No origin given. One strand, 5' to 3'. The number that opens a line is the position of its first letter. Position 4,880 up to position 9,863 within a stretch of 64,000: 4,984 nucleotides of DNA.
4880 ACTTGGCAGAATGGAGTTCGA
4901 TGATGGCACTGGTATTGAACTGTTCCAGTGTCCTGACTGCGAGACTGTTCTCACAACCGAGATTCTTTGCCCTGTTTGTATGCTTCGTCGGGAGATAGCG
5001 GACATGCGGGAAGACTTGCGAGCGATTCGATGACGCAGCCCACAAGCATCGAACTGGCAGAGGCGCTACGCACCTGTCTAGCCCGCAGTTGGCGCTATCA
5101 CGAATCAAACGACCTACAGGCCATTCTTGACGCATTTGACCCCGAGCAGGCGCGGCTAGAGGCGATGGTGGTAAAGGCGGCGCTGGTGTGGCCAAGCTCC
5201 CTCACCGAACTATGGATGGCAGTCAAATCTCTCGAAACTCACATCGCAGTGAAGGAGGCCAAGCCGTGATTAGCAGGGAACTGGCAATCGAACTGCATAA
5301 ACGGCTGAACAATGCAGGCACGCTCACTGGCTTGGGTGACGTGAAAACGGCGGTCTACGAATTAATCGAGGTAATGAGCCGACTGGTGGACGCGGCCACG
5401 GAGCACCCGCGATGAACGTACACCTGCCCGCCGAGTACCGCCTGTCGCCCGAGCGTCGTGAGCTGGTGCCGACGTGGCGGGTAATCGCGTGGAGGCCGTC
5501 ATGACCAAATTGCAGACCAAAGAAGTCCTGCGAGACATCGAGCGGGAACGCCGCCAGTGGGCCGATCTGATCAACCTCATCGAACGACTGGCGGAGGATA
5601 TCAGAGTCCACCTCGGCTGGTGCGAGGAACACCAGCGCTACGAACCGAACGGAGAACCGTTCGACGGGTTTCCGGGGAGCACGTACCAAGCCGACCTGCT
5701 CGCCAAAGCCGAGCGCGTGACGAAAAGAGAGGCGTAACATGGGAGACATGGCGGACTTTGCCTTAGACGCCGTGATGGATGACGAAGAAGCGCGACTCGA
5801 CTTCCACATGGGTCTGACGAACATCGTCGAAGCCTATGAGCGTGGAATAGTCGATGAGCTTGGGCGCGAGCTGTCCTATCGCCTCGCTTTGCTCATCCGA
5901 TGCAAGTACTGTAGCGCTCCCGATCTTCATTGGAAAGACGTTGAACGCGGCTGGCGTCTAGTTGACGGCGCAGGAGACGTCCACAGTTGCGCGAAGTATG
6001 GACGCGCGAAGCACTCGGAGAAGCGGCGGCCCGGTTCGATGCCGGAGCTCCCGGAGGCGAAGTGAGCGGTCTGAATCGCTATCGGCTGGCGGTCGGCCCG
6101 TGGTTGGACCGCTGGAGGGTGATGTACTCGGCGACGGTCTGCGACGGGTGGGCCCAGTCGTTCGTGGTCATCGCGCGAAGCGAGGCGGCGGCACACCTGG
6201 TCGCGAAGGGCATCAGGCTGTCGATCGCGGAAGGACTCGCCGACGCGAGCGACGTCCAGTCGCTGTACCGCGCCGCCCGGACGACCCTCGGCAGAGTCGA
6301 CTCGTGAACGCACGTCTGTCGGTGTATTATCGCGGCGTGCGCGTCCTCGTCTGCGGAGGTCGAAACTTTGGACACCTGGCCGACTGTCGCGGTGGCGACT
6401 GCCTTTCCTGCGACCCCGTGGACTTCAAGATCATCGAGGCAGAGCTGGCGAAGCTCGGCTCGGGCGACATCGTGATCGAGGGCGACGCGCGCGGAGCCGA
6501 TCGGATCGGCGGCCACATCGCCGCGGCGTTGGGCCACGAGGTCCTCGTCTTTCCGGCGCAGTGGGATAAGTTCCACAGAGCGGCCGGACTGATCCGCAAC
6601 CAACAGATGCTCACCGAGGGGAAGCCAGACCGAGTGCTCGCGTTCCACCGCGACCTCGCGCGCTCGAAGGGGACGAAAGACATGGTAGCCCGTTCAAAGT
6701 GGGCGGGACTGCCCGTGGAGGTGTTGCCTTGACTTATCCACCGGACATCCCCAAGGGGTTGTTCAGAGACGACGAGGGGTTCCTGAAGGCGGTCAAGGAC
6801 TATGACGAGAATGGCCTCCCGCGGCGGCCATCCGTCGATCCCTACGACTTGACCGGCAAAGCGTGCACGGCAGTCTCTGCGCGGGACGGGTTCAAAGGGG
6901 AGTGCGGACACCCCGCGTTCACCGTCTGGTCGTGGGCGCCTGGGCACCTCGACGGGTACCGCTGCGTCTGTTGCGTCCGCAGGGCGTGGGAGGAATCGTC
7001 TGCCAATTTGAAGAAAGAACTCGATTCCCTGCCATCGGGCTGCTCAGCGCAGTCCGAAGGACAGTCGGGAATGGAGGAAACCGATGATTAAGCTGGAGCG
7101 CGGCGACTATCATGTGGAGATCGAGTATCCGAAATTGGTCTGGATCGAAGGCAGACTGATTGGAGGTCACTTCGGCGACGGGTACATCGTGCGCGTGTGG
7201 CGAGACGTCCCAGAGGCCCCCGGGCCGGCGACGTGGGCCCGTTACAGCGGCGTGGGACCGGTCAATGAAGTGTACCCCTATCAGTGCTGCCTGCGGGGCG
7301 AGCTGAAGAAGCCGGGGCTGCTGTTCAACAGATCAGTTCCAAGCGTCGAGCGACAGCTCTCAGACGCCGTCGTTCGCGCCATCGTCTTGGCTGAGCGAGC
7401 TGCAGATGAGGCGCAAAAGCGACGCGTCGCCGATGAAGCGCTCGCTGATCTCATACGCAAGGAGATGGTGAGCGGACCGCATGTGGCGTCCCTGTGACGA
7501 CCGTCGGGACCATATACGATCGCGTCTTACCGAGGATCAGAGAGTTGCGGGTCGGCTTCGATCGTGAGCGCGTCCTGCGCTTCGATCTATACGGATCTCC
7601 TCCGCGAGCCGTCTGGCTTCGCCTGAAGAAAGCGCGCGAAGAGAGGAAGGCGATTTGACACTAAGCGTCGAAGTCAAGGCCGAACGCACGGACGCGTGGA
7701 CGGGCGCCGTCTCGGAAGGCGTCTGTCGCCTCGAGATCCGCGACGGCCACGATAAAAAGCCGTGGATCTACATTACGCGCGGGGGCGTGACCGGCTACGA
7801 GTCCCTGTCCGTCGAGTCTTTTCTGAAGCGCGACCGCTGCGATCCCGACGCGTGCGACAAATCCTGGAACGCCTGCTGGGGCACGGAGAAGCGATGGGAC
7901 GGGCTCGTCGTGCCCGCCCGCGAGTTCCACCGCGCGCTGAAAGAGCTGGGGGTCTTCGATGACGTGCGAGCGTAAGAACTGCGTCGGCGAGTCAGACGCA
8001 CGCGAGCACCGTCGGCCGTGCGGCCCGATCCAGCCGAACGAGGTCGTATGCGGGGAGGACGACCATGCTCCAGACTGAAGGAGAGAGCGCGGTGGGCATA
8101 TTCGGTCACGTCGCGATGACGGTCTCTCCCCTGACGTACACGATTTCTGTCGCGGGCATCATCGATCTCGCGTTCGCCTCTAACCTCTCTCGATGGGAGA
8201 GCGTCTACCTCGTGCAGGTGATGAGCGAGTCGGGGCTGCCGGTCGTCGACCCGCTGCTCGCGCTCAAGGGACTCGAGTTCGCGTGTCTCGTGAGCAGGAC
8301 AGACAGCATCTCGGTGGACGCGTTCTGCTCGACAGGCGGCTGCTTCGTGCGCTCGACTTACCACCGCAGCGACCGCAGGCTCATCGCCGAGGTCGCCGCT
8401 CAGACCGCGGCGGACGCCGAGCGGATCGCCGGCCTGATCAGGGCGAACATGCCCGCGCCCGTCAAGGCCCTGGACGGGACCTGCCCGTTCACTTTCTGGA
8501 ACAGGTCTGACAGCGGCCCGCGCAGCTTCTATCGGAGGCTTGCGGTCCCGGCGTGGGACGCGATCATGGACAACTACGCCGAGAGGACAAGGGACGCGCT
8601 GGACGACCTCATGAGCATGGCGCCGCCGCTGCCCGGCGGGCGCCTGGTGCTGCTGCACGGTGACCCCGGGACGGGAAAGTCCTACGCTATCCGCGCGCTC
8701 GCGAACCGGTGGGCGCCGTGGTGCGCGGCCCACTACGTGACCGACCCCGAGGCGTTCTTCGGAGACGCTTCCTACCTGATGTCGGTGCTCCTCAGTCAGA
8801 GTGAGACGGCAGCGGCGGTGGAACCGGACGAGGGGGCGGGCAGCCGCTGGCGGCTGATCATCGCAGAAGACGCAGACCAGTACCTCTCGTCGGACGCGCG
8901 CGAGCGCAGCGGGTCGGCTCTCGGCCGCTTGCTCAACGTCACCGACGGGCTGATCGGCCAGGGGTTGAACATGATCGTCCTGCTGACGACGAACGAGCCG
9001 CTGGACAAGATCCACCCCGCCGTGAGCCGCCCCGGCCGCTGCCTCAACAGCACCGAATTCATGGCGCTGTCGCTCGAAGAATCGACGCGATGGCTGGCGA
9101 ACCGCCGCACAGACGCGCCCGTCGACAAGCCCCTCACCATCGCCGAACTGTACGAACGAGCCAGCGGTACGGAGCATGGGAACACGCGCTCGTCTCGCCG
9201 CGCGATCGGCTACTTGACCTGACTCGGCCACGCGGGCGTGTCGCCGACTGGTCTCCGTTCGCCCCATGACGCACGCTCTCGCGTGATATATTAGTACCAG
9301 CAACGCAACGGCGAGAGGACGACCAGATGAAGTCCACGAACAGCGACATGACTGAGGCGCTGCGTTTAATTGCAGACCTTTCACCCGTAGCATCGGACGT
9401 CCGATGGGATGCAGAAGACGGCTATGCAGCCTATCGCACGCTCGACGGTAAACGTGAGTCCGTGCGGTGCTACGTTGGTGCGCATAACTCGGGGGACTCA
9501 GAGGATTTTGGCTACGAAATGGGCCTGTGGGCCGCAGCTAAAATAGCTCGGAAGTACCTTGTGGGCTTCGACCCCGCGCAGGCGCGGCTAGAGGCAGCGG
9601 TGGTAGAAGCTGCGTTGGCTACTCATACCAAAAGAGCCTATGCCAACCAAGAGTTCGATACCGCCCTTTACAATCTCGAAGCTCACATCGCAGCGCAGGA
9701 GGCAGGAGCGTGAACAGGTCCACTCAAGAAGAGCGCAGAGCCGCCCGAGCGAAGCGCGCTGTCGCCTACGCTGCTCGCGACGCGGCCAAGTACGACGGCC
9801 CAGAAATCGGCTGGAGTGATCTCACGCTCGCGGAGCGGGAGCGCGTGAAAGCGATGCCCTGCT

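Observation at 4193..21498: Four paralogous families of small Cys-rich early proteins, partly arranged as repeated cassettes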

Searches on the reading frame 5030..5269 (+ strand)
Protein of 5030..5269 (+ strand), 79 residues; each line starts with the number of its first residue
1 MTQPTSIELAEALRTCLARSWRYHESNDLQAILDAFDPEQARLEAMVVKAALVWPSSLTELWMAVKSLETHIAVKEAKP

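Call 8: search_protein_families(library=pfam, proteins=[window:5030-5269:+], max_evalue=1)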
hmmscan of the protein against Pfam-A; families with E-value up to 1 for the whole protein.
window:5030-5269:+ (79 aa): 1 family
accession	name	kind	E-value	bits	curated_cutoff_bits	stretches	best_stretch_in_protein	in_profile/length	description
PF21751.2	DACNV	-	0.046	14.3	27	1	3-76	6-86/98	Probable sensor domain DACNV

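Call 9: search_protein_families(library=phrogs, proteins=[window:5030-5269:+], max_evalue=0.1)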
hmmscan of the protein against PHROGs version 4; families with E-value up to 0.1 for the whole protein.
window:5030-5269:+ (79 aa): 0 families

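Call 33: find_homologous_proteins(query=A3, max_evalue=0.01)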
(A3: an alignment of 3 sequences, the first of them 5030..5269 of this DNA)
Query A3 (3 sequences) (79 aa, profile of the alignment): 4 proteins with E <= 0.01 among 3540 candidates.
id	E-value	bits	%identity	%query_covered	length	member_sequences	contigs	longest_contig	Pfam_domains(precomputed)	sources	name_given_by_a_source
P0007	1.8e-33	133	39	99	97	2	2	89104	-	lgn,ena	-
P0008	2.9e-31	125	100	100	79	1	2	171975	-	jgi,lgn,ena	jgi:hypothetical protein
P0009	6.9e-29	118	49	54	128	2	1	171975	-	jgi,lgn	jgi:hypothetical protein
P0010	2.6e-23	100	48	97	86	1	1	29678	-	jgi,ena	-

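Call 35: find_encoding_contigs(protein=P0010, flank=10000, max_places=4)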
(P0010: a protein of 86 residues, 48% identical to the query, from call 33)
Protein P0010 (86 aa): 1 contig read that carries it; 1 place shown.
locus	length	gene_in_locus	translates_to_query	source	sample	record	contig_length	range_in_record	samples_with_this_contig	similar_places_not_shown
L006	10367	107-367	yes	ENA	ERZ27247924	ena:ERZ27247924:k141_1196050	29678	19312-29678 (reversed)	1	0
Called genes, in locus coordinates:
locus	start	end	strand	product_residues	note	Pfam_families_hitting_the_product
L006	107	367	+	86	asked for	-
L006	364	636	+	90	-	-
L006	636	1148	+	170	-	PF24746:DUF7694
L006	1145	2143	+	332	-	-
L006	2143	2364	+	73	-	-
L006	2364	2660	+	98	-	-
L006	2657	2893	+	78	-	-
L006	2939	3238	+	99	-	-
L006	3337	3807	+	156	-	-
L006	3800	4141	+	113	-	-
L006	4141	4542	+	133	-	-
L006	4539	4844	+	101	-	-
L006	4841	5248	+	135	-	-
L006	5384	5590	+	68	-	-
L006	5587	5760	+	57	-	-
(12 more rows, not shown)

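Call 40: search_protein_families(library=padloc, proteins=[window:5030-5269:+], max_evalue=0.1)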
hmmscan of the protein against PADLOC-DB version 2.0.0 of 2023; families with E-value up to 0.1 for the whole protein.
window:5030-5269:+ (79 aa): 1 family
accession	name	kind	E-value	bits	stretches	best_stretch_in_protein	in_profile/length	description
PDLC00028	DruM2|DruM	-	0.029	11.1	1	23-72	134-183/397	DNA cytosine methylase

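Call 41: search_protein_families(library=ncbifam, proteins=[window:5030-5269:+], max_evalue=0.1)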
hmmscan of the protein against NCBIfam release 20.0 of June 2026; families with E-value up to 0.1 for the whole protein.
window:5030-5269:+ (79 aa): 1 family
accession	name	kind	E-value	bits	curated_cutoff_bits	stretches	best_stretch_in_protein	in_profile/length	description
TIGR03476.1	HpnL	subfamily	0.017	14.4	195.65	1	9-76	179-249/318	putative membrane protein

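Call 59: find_related_loci(query=A3, collection=viral_contigs, flank=8000)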
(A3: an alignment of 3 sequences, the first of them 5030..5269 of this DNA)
Query A3 (79 aa) in viral_contigs; peptide patterns used: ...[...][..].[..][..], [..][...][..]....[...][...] (x = any residue, [..] = any of these).
105 stretches matched a pattern, but none encodes a relative of the query by tblastn (E <= 1e-3).

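Call 66: search_solved_structures(query=A3, max_evalue=1)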
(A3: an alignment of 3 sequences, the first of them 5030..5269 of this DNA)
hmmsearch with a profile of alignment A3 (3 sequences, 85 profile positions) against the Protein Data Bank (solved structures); distinct sequences matched with E-value up to 1: 4.
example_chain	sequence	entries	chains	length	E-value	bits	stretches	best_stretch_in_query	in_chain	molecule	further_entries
5xy3_L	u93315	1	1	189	0.38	14.4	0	36-68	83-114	Ribosomal protein L13e, putative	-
9r6s_A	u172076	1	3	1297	0.55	13.9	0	10-68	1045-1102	Spike glycoprotein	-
5n7i_A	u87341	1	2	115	0.63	13.7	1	11-40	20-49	MARVEL domain-containing protein 2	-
3eiw_A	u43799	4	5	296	0.68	13.6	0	32-65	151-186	HtsA protein | Ferrichrome ABC transporter lipoprotein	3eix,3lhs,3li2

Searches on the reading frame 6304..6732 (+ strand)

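Call 97: search_protein_families(library=pfam, proteins=[window:6304-6732:+], max_evalue=0.01)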
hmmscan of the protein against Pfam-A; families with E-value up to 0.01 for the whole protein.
window:6304-6732:+ (142 aa): 1 family
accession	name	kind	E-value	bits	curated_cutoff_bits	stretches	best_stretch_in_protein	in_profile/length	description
PF10686.14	YAcAr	-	4.1e-07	30.2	28.2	1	12-89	1-65/66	YspA, cpYpsA-related SLOG family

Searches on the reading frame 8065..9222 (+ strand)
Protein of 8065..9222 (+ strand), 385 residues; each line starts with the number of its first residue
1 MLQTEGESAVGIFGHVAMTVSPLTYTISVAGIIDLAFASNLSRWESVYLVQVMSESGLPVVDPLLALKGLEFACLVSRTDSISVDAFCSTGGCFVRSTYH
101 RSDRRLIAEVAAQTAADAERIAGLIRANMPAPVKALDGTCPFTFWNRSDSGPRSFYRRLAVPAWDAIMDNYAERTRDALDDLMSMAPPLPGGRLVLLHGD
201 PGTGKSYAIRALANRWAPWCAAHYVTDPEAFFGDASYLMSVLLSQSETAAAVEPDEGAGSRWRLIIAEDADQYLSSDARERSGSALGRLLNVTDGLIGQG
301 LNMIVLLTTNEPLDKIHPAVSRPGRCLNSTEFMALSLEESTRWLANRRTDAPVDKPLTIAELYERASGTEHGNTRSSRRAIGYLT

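Call 97: search_protein_families(library=pfam, proteins=[window:8065-9222:+], max_evalue=0.01)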
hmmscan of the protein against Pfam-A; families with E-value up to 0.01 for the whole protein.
window:8065-9222:+ (385 aa): 6 families
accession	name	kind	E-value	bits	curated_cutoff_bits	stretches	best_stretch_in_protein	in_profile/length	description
PF00004.35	AAA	-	3.9e-10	40.7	21.2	1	195-330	1-127/131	ATPase family associated with various cellular activities (AAA)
PF19347.4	DUF5925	-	2.7e-07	30.7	27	1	98-184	91-178/178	Domain of unknown function (DUF5925)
PF13191.12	AAA_16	-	1.7e-06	29.1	32.6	1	173-275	6-109/167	AAA ATPase domain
PF13401.12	AAA_22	-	0.0031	18.3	27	1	193-239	6-51/130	AAA domain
PF05729.18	NACHT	-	0.0035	17.6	26.7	1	193-223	1-31/167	NACHT domain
PF25199.1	nSTAND_NTPase5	-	0.0087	16.3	34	0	160-217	7-66/145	Novel STAND NTPase 5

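Call 105: search_protein_families(library=phrogs, proteins=[window:8065-9222:+], max_evalue=0.00001)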
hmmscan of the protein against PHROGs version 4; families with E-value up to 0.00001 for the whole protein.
window:8065-9222:+ (385 aa): 4 families
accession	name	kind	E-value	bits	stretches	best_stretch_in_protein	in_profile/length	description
phrog_33861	-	unknown function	4.3e-53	181.5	2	105-248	103-245/407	-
phrog_14322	-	unknown function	1.8e-13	51.5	1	195-366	229-384/398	-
phrog_7485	-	unknown function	4.6e-12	46.6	1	276-342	305-369/430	-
phrog_35110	-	unknown function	7.1e-06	26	0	258-335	329-404/455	-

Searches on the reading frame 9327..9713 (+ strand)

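Call 8: search_protein_families(library=pfam, proteins=[window:9327-9713:+], max_evalue=1)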
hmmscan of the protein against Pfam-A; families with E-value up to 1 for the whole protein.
window:9327-9713:+ (128 aa): 0 families

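Call 9: search_protein_families(library=phrogs, proteins=[window:9327-9713:+], max_evalue=0.1)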
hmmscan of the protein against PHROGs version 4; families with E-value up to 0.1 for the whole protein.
window:9327-9713:+ (128 aa): 1 family
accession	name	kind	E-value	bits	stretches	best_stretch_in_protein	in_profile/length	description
phrog_16970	-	unknown function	0.083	14.1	0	7-46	64-102/147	-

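Call 40: search_protein_families(library=padloc, proteins=[window:9327-9713:+], max_evalue=0.1)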
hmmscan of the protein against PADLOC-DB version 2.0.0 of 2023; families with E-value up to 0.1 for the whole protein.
window:9327-9713:+ (128 aa): 0 families

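Call 41: search_protein_families(library=ncbifam, proteins=[window:9327-9713:+], max_evalue=0.1)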
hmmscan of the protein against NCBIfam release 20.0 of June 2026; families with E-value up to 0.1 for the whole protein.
window:9327-9713:+ (128 aa): 0 families
